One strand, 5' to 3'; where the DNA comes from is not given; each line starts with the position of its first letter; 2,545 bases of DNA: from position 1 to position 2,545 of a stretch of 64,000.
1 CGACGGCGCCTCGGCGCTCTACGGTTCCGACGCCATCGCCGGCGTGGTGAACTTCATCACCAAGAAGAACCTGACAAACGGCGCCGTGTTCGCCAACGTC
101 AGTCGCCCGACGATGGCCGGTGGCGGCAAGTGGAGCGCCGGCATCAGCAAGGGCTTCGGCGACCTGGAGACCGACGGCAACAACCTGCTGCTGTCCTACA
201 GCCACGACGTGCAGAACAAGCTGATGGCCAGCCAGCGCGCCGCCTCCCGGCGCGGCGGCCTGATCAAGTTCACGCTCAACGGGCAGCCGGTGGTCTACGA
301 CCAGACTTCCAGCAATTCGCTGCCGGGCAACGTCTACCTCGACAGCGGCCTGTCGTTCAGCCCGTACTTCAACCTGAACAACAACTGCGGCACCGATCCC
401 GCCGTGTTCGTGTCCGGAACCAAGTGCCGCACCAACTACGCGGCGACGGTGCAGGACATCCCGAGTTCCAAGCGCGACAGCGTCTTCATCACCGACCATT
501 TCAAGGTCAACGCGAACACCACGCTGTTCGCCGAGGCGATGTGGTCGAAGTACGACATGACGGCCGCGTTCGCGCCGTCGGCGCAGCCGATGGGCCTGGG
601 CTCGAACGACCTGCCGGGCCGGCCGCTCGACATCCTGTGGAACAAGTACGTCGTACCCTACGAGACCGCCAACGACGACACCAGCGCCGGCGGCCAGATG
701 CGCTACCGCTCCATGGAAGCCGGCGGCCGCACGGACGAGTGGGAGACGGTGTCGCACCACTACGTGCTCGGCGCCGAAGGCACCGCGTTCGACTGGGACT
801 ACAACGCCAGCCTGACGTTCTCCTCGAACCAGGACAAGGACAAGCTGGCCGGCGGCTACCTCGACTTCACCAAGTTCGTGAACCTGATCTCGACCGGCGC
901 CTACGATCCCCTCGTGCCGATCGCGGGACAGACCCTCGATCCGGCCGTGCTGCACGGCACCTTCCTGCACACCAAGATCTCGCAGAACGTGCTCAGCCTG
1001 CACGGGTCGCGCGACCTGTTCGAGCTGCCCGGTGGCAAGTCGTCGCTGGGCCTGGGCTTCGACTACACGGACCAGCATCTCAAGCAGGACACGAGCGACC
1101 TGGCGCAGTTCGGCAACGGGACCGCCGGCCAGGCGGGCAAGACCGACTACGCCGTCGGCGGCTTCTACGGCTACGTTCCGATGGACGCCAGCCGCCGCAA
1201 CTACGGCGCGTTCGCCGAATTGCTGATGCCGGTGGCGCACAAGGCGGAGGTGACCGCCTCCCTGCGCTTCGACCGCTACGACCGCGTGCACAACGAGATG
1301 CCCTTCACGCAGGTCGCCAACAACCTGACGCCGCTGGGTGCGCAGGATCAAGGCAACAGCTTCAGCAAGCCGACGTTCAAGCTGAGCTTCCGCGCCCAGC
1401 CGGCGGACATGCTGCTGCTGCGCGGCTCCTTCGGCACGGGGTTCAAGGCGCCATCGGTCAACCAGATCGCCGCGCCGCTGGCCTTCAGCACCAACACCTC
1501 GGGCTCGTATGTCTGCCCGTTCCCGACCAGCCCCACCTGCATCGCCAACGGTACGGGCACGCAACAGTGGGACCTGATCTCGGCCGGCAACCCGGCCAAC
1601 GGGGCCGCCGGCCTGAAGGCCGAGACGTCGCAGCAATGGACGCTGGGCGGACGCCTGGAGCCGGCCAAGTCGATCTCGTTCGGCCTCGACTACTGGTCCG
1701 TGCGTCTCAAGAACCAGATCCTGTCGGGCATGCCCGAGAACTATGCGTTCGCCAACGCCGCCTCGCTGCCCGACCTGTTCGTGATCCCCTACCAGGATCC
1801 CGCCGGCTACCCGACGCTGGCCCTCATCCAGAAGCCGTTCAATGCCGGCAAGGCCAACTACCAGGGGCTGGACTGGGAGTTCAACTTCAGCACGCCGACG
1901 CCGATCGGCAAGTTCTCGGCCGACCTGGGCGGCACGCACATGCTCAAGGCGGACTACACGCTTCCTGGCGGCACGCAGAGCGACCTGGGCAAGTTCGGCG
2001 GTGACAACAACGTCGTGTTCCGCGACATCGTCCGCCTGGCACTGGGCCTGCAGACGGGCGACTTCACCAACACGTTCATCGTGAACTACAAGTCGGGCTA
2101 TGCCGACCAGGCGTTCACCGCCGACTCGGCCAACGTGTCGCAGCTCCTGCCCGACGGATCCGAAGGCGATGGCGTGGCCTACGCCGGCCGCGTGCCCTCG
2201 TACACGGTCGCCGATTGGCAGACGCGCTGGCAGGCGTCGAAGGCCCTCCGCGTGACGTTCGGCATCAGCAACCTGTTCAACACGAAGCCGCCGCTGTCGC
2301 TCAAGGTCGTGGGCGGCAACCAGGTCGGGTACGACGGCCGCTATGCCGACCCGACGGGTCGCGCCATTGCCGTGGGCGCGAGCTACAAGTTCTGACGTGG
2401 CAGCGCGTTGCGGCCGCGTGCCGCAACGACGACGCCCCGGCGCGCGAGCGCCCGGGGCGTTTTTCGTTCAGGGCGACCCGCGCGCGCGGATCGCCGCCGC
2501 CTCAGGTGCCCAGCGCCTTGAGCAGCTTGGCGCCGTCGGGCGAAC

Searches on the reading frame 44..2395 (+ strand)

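Call 13: search_protein_families(library=ncbifam, proteins=[window:44-2395:+], max_evalue=1e-10)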
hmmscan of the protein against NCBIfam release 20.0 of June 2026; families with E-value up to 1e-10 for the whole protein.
window:44-2395:+ (783 aa): 2 families
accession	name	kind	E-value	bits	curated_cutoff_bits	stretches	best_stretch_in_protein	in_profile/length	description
TIGR01786.1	TonB-hemlactrns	subfamily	7.4e-17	60.9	323.75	1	334-783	350-719/719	TonB-dependent hemoglobin/transferrin/lactoferrin family receptor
TIGR01785.1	TonB-hemin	subfamily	4.7e-13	48.5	316.85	1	335-783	327-677/677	TonB-dependent heme/hemoglobin receptor family protein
